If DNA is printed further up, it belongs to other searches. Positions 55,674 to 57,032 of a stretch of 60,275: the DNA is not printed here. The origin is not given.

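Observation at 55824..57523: Histidine kinase with a C-terminal YHS/TRASH metal-binding domain paired with a NarL-type regulator: candidate direct cytoplasmic metal sensor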

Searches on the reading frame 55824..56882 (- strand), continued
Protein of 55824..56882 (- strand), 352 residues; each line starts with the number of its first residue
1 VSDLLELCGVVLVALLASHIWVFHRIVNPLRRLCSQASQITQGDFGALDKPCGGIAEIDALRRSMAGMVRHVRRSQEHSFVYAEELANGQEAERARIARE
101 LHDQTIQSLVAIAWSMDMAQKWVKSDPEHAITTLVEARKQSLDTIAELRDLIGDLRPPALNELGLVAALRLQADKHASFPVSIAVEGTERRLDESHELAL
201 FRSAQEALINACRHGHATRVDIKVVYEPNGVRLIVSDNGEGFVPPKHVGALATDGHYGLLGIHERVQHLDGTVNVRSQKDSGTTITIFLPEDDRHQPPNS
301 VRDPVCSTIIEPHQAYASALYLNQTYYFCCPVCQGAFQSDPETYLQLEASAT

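Call 76: find_homologous_proteins(query=L005:3371-4342:+, max_evalue=1e-10)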
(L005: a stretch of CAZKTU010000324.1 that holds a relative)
Query L005:3371-4342:+ (323 aa): 5736 proteins with E <= 1e-10 among 8000 candidates; the best 120 are listed.
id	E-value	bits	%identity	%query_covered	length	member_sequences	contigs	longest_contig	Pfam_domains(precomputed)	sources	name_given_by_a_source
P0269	1.5e-207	706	100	100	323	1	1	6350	PF04945.20,PF13581.13,PF07730.20,PF02518.32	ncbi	-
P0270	1.6e-185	634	89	100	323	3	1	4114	PF04945.20,PF07730.20,PF02518.32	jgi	jgi:signal transduction histidine kinase/YHS domain-containing protein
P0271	8.9e-184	628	89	100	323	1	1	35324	PF04945.20,PF13581.13,PF07730.20,PF02518.32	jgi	-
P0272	6.8e-183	625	88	100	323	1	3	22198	PF04945.20,PF07730.20,PF02518.32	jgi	jgi:signal transduction histidine kinase/YHS domain-containing protein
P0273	9.8e-183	625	88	100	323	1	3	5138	PF04945.20,PF13581.13,PF07730.20,PF02518.32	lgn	-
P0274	1.5e-181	621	87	100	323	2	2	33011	PF04945.20,PF07730.20,PF02518.32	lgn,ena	-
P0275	1.6e-181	621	87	100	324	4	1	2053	PF04945.20,PF07730.20,PF02518.32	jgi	jgi:signal transduction histidine kinase/YHS domain-containing protein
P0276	1.8e-181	620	87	100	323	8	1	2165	PF04945.20,PF07730.20,PF02518.32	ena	-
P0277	6.2e-181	619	88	100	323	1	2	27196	PF04945.20,PF07730.20,PF02518.32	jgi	jgi:two-component system sensor histidine kinase UhpB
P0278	1.3e-179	614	89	100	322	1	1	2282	PF04945.20,PF13581.13,PF07730.20,PF02518.32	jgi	jgi:two-component system sensor histidine kinase UhpB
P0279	1.2e-178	611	85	100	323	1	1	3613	PF04945.20,PF07730.20,PF02518.32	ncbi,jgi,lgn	jgi:signal transduction histidine kinase/YHS domain-containing protein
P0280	3.0e-178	610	87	100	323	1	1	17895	PF04945.20,PF07730.20,PF02518.32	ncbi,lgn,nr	ncbi:MAG: YHS domain-containing protein [Chloroflexales bacterium]|nr:YHS domain-containing protein 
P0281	4.6e-178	609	86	100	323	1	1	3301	PF04945.20,PF07730.20,PF02518.32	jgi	jgi:two-component system sensor histidine kinase UhpB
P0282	5.3e-178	609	85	100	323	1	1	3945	PF04945.20,PF07730.20,PF02518.32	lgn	-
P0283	8.3e-178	608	86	100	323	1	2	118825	PF04945.20,PF07730.20,PF02518.32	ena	-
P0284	1.1e-177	608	85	100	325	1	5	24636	PF04945.20,PF07730.20,PF02518.32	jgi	jgi:signal transduction histidine kinase/YHS domain-containing protein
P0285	1.4e-177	608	86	100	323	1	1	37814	PF04945.20,PF07730.20,PF02518.32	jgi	-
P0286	6.1e-176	602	86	99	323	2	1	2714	PF04945.20,PF07730.20,PF02518.32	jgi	jgi:two-component system sensor histidine kinase UhpB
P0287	7.1e-174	595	84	100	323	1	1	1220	PF04945.20,PF07730.20,PF02518.32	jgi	jgi:signal transduction histidine kinase/YHS domain-containing protein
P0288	1.3e-173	595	84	100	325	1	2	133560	PF04945.20,PF07730.20,PF02518.32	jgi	jgi:signal transduction histidine kinase/YHS domain-containing protein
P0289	1.8e-173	594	84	100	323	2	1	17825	PF04945.20,PF07730.20,PF02518.32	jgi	jgi:signal transduction histidine kinase/YHS domain-containing protein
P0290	2.9e-173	593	84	100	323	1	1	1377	PF04945.20,PF13581.13,PF07730.20,PF02518.32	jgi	jgi:two-component system sensor histidine kinase UhpB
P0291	9.8e-173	592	84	100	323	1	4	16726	PF04945.20,PF07730.20,PF02518.32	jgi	jgi:signal transduction histidine kinase/YHS domain-containing protein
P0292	2.3e-171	587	85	98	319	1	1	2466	PF04945.20,PF07730.20,PF02518.32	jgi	jgi:two-component system sensor histidine kinase UhpB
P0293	5.6e-171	586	82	100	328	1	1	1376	PF04945.20,PF07730.20,PF02518.32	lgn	-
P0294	4.5e-170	583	83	100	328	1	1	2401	PF04945.20,PF07730.20,PF02518.32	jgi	jgi:signal transduction histidine kinase/YHS domain-containing protein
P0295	5.7e-170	583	82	99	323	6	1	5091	PF04945.20,PF07730.20,PF02518.32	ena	-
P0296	1.4e-168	578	81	100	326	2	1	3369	PF04945.20,PF13581.13,PF07730.20,PF02518.32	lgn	-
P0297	8.2e-168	576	81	100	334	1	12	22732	PF04945.20,PF07730.20,PF02518.32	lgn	-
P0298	2.2e-167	574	82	99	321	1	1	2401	PF04945.20,PF07730.20,PF02518.32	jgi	jgi:two-component system sensor histidine kinase UhpB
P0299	2.3e-166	571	81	100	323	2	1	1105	PF04945.20,PF07730.20,PF02518.32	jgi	jgi:two-component system sensor histidine kinase UhpB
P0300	1.9e-164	565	81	100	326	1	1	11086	PF04945.20,PF07730.20,PF02518.32,PF24273.2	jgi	jgi:signal transduction histidine kinase/YHS domain-containing protein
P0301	6.1e-164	563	79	100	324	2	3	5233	PF04945.20,PF13581.13,PF07730.20,PF02518.32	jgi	jgi:two-component system sensor histidine kinase UhpB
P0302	1.8e-162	558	80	100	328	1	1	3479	PF04945.20,PF07730.20,PF02518.32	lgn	-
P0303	2.0e-161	555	79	100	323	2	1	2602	PF04945.20,PF07730.20,PF02518.32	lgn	-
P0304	2.2e-161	554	80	99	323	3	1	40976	PF04945.20,PF07730.20,PF02518.32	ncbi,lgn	ncbi:MAG: hypothetical protein OHK0022_25130 [Roseiflexaceae bacterium]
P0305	8.0e-161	553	78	100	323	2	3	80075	PF04945.20,PF07730.20,PF02518.32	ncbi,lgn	ncbi:MAG: hypothetical protein OHK0015_14850 [Chloroflexi bacterium OHK40]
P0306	2.7e-160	551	79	100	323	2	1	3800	PF04945.20,PF07730.20,PF02518.32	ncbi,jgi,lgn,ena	-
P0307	7.0e-160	549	79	100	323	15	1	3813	PF04945.20,PF07730.20,PF02518.32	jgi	-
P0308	8.2e-160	549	79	100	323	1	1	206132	PF04945.20,PF07730.20,PF02518.32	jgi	jgi:two-component system sensor histidine kinase UhpB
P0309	1.3e-158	545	77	100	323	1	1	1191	PF04945.20,PF07730.20,PF02518.32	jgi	jgi:signal transduction histidine kinase/YHS domain-containing protein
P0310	1.8e-158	545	79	100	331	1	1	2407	PF04945.20,PF07730.20,PF02518.32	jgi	jgi:signal transduction histidine kinase/YHS domain-containing protein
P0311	7.7e-158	543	77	99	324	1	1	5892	PF04945.20,PF07730.20,PF02518.32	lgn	-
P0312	5.2e-156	537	76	100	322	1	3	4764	PF04945.20,PF07730.20,PF02518.32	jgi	jgi:signal transduction histidine kinase/YHS domain-containing protein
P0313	2.6e-153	528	75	100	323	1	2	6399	PF04945.20,PF07730.20,PF02518.32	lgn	-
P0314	1.3e-152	526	75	100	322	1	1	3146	PF04945.20,PF07730.20,PF02518.32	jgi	jgi:signal transduction histidine kinase/YHS domain-containing protein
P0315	9.8e-152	523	74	100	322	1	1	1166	PF04945.20,PF07730.20,PF02518.32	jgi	jgi:signal transduction histidine kinase/YHS domain-containing protein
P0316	1.7e-151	522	73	100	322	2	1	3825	PF04945.20,PF07730.20,PF02518.32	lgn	-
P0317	7.1e-151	520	73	100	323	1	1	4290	PF04945.20,PF07730.20,PF02518.32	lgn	-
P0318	1.0e-150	519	75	100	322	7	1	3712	PF04945.20,PF07730.20,PF02518.32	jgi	jgi:signal transduction histidine kinase/YHS domain-containing protein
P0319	6.4e-150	517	77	97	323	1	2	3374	PF04945.20,PF07730.20,PF02518.32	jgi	jgi:signal transduction histidine kinase/YHS domain-containing protein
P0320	6.7e-150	517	75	100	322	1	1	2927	PF04945.20,PF07730.20,PF02518.32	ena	-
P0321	8.8e-150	516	74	97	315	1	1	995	PF04945.20,PF07730.20,PF02518.32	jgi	jgi:signal transduction histidine kinase/YHS domain-containing protein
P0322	1.5e-149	516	75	100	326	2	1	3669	PF04945.20,PF07730.20,PF02518.32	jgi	jgi:signal transduction histidine kinase/YHS domain-containing protein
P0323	9.3e-149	513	74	97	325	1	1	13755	PF04945.20,PF07730.20,PF02518.32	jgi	jgi:signal transduction histidine kinase/YHS domain-containing protein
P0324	1.8e-148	512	75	98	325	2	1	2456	PF04945.20,PF07730.20,PF02518.32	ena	-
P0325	5.3e-148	510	75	100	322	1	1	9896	PF04945.20,PF07730.20,PF02518.32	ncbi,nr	ncbi:MAG TPA: histidine kinase [Roseiflexaceae bacterium]|nr:histidine kinase [Roseiflexaceae bacter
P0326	9.0e-148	510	74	97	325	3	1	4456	PF04945.20,PF07730.20,PF02518.32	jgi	jgi:signal transduction histidine kinase/YHS domain-containing protein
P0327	1.2e-147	509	74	99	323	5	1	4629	PF04945.20,PF07730.20,PF02518.32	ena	-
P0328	1.7e-147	509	74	100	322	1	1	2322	PF04945.20,PF07730.20,PF02518.32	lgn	-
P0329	8.1e-147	507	74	98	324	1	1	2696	PF04945.20,PF07730.20,PF02518.32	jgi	jgi:signal transduction histidine kinase/YHS domain-containing protein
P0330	9.2e-147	506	72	99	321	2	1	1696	PF04945.20,PF13581.13,PF07730.20,PF02518.32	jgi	jgi:two-component system sensor histidine kinase UhpB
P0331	9.2e-147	506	74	100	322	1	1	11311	PF04945.20,PF07730.20,PF02518.32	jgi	jgi:signal transduction histidine kinase/YHS domain-containing protein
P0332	1.0e-146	506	74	96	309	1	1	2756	PF04945.20,PF07730.20,PF02518.32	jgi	jgi:signal transduction histidine kinase/YHS domain-containing protein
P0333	1.2e-146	506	72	100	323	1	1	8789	PF04945.20,PF13581.13,PF07730.20,PF02518.32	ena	-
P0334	1.2e-146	506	74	97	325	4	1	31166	PF04945.20,PF07730.20,PF02518.32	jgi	jgi:signal transduction histidine kinase/YHS domain-containing protein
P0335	1.4e-146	506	73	100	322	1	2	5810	PF04945.20,PF07730.20,PF02518.32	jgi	-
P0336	1.7e-146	506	73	99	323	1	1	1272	PF04945.20,PF07730.20,PF02518.32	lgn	-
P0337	1.9e-146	505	73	97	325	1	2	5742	PF04945.20,PF07730.20,PF02518.32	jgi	jgi:signal transduction histidine kinase/YHS domain-containing protein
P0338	1.9e-146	505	72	100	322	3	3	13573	PF04945.20,PF07730.20,PF02518.32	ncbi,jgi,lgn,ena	-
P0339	2.0e-146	505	72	100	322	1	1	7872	PF04945.20,PF07730.20,PF02518.32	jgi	jgi:signal transduction histidine kinase/YHS domain-containing protein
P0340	2.1e-146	505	73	97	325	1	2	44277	PF04945.20,PF07730.20,PF02518.32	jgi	jgi:signal transduction histidine kinase/YHS domain-containing protein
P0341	5.5e-146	504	73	99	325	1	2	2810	PF04945.20,PF13581.13,PF07730.20,PF02518.32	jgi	jgi:signal transduction histidine kinase/YHS domain-containing protein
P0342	5.6e-146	504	73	100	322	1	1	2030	PF04945.20,PF07730.20,PF02518.32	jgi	jgi:signal transduction histidine kinase/YHS domain-containing protein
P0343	5.8e-146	504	70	100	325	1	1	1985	PF04945.20,PF07730.20,PF02518.32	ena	-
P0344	6.2e-146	504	73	97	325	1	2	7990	PF04945.20,PF07730.20,PF02518.32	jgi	jgi:signal transduction histidine kinase/YHS domain-containing protein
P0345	6.7e-146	504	73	100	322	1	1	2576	PF04945.20,PF07730.20,PF02518.32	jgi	jgi:signal transduction histidine kinase/YHS domain-containing protein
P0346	7.1e-146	503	74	100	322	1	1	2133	PF04945.20,PF07730.20,PF02518.32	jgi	jgi:signal transduction histidine kinase/YHS domain-containing protein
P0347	8.2e-146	503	74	100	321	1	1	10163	PF04945.20,PF13581.13,PF07730.20,PF02518.32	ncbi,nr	ncbi:MAG TPA: histidine kinase [Roseiflexaceae bacterium]|nr:histidine kinase [Roseiflexaceae bacter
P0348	9.4e-146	503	72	100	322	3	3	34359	PF04945.20,PF13581.13,PF07730.20,PF02518.32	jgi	jgi:signal transduction histidine kinase/YHS domain-containing protein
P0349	1.4e-145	503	74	100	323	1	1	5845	PF04945.20,PF13581.13,PF07730.20,PF02518.32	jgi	jgi:signal transduction histidine kinase/YHS domain-containing protein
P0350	1.4e-145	502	74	99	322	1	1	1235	PF04945.20,PF07730.20,PF02518.32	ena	-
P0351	1.6e-145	502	73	97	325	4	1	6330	PF04945.20,PF07730.20,PF02518.32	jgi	jgi:signal transduction histidine kinase/YHS domain-containing protein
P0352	1.7e-145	502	73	97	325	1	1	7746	PF04945.20,PF07730.20,PF02518.32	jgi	jgi:signal transduction histidine kinase/YHS domain-containing protein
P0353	2.0e-145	502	73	100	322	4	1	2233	PF04945.20,PF07730.20,PF02518.32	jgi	-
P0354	2.5e-145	502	73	97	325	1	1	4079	PF04945.20,PF07730.20,PF02518.32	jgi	jgi:signal transduction histidine kinase/YHS domain-containing protein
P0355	2.6e-145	502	72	100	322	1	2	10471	PF04945.20,PF07730.20,PF02518.32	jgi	jgi:signal transduction histidine kinase/YHS domain-containing protein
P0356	2.7e-145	502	73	99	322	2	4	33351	PF04945.20,PF07730.20,PF02518.32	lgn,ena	-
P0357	2.8e-145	502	71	99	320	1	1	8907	PF04945.20,PF07730.20,PF02518.32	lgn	-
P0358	3.2e-145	501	72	100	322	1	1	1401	PF04945.20,PF07730.20,PF02518.32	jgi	jgi:signal transduction histidine kinase/YHS domain-containing protein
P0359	3.6e-145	501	75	96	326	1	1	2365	PF04945.20,PF07730.20,PF02518.32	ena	-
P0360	6.2e-145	500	72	100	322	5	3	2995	PF04945.20,PF07730.20,PF02518.32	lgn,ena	-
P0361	6.6e-145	500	72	97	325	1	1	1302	PF04945.20,PF07730.20,PF02518.32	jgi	jgi:signal transduction histidine kinase/YHS domain-containing protein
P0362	7.2e-145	500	72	97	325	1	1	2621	PF04945.20,PF07730.20,PF02518.32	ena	-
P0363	7.7e-145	500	75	97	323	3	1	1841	PF04945.20,PF07730.20,PF02518.32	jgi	jgi:signal transduction histidine kinase/YHS domain-containing protein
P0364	1.3e-144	499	72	100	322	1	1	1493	PF04945.20,PF07730.20,PF02518.32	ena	-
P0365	1.8e-144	499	74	100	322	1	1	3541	PF04945.20,PF07730.20,PF02518.32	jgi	jgi:signal transduction histidine kinase/YHS domain-containing protein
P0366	2.8e-144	498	72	100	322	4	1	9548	PF04945.20,PF07730.20,PF02518.32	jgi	jgi:signal transduction histidine kinase/YHS domain-containing protein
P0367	2.9e-144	498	73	99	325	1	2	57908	PF04945.20,PF07730.20,PF02518.32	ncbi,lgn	-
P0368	3.1e-144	498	71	100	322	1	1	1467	PF04945.20,PF07730.20,PF02518.32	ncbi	-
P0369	3.2e-144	498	72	100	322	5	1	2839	PF04945.20,PF07730.20,PF02518.32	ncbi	-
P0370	4.0e-144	498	71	100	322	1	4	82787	PF04945.20,PF07730.20,PF02518.32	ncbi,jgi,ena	-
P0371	4.1e-144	498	73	99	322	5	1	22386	PF04945.20,PF07730.20,PF02518.32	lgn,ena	-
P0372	4.9e-144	497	73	97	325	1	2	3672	PF04945.20,PF13581.13,PF07730.20,PF02518.32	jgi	jgi:signal transduction histidine kinase/YHS domain-containing protein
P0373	5.4e-144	497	71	100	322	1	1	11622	PF04945.20,PF07730.20,PF02518.32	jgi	jgi:signal transduction histidine kinase/YHS domain-containing protein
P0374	6.1e-144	497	72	100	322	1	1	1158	PF04945.20,PF07730.20,PF02518.32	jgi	jgi:signal transduction histidine kinase/YHS domain-containing protein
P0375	7.0e-144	497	70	100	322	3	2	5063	PF04945.20,PF13581.13,PF07730.20,PF02518.32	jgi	-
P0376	7.2e-144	497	71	100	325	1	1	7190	PF04945.20,PF07730.20,PF02518.32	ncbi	ncbi:MAG: histidine kinase [Roseiflexaceae bacterium]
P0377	1.0e-143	496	72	99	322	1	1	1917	PF04945.20,PF07730.20,PF02518.32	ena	-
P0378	1.1e-143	496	71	100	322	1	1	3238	PF04945.20,PF07730.20,PF02518.32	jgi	-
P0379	1.4e-143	496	71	100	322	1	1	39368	PF04945.20,PF07730.20,PF02518.32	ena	-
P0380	1.4e-143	496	75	96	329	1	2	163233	PF04945.20,PF07730.20,PF02518.32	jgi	jgi:signal transduction histidine kinase/YHS domain-containing protein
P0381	1.5e-143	496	72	100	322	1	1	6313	PF04945.20,PF07730.20,PF02518.32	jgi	jgi:two-component system sensor histidine kinase UhpB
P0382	1.8e-143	496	74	97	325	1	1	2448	PF04945.20,PF07730.20,PF02518.32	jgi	jgi:signal transduction histidine kinase/YHS domain-containing protein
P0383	1.8e-143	496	73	100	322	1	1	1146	PF04945.20,PF07730.20,PF02518.32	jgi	jgi:signal transduction histidine kinase/YHS domain-containing protein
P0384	2.1e-143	495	71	100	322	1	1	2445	PF04945.20,PF07730.20,PF02518.32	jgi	jgi:two-component system sensor histidine kinase UhpB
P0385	2.3e-143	495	73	100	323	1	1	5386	PF04945.20,PF07730.20,PF02518.32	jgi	jgi:signal transduction histidine kinase/YHS domain-containing protein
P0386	2.6e-143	495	71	100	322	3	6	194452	PF04945.20,PF07730.20,PF02518.32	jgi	jgi:signal transduction histidine kinase/YHS domain-containing protein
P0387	3.3e-143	495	71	100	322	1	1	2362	PF04945.20,PF07730.20,PF02518.32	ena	-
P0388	3.5e-143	495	72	100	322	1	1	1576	PF04945.20,PF07730.20,PF02518.32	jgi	jgi:signal transduction histidine kinase/YHS domain-containing protein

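Call 81: find_encoding_contigs(protein=P0308, flank=6000, max_places=1)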
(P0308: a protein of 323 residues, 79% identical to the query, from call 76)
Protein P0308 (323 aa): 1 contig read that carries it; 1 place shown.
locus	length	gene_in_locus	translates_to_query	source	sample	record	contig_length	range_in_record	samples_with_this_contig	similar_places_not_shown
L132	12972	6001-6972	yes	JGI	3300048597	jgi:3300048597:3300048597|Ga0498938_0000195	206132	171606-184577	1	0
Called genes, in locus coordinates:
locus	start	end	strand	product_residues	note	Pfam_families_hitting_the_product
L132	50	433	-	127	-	PF18423:zf_CopZ (weak)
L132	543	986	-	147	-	PF00376:MerR, PF13411:MerR_1, PF09278:MerR-DNA-bind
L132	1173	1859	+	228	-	PF01022:HTH_5, PF12840:HTH_20, PF00581:Rhodanese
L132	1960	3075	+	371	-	PF00581:Rhodanese, PF00753:Lactamase_B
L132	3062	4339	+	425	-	PF00083:Sugar_tr (weak), PF07690:MFS_1, PF00083:Sugar_tr (weak), PF07690:MFS_1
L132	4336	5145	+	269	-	PF01048:PNP_UDP_1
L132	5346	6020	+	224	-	PF00072:Response_reg, PF00196:GerE, PF13384:HTH_23 (weak)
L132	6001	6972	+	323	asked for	PF07730:HisKA_3, PF02518:HATPase_c, PF04945:YHS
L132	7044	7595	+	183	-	-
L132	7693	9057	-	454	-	PF12801:Fer4_5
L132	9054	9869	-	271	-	-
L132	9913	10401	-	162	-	-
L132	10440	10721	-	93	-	PF09851:SHOCT (weak)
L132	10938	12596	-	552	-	PF07732:Cu-oxidase_3, PF07731:Cu-oxidase_2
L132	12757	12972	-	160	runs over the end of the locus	-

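Call 82: find_encoding_contigs(protein=P0305, flank=6000, max_places=1)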
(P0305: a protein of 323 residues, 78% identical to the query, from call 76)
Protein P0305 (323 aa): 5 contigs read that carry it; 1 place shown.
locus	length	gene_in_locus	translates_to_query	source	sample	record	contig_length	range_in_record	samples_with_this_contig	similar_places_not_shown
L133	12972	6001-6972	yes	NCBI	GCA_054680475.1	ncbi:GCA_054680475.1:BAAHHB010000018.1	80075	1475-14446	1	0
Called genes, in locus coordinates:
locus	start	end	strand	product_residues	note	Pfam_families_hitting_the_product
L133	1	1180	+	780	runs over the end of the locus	PF01578:Cytochrom_C_asm, PF16327:CcmF_C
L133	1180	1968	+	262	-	PF00578:AhpC-TSA, PF08534:Redoxin, PF00085:Thioredoxin (weak), PF00255:GSHPx (weak), PF13098:Thioredoxin_2, PF13905:Thioredoxin_8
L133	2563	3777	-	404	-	PF01548:DEDD_Tnp_IS110, PF02371:Transposase_20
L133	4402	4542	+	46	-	-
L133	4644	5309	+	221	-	PF13508:Acetyltransf_7 (faint)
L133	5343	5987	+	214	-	PF00072:Response_reg, PF00196:GerE, PF13384:HTH_23 (faint)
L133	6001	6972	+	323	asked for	PF07730:HisKA_3, PF02518:HATPase_c, PF04945:YHS (weak)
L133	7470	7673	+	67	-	PF01569:PAP2 (weak)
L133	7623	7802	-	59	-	-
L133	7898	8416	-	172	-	PF07920:DUF1684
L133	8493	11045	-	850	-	PF00403:HMA, PF00122:E1-E2_ATPase, PF00702:Hydrolase, PF08282:Hydrolase_3 (faint)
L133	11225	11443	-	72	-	PF00403:HMA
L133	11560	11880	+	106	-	-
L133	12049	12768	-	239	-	PF13489:Methyltransf_23, PF01209:Ubie_methyltran, PF01728:FtsJ, PF08241:Methyltransf_11, PF08242:Methyltransf_12, PF13649:Methyltransf_25, PF13847:Methyltransf_31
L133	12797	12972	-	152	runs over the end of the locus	PF13442:Cytochrome_CBB3, PF00034:Cytochrom_C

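Call 83: find_encoding_contigs(protein=P0386, flank=6000, max_places=1)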
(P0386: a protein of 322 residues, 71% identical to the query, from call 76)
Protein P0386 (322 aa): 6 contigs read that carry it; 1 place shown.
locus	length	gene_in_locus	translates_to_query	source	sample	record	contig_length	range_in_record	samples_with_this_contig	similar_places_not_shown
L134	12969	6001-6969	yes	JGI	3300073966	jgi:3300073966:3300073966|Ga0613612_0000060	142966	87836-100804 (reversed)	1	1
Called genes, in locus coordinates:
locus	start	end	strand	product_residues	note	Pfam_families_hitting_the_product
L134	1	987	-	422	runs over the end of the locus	PF00072:Response_reg, PF00158:Sigma54_activat, PF25601:AAA_lid_14, PF02954:HTH_8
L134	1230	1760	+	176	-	PF03860:Csp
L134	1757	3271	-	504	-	PF05231:MASE1 (faint), PF13493:DUF4118, PF00512:HisKA, PF02518:HATPase_c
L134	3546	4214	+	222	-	PF03713:DUF305, PF13628:DUF4142, PF03713:DUF305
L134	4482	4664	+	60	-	-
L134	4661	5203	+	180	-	-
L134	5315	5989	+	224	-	PF00072:Response_reg, PF00196:GerE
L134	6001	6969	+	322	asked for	PF07730:HisKA_3, PF02518:HATPase_c, PF04945:YHS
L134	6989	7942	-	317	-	PF02517:Rce1-like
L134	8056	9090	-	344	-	PF13673:Acetyltransf_10 (faint), PF00583:Acetyltransf_1, PF13508:Acetyltransf_7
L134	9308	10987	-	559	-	PF00394:Cu-oxidase (faint), PF07732:Cu-oxidase_3, PF07731:Cu-oxidase_2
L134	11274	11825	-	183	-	PF07920:DUF1684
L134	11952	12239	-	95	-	PF00403:HMA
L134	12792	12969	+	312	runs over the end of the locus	PF02498:Bro-N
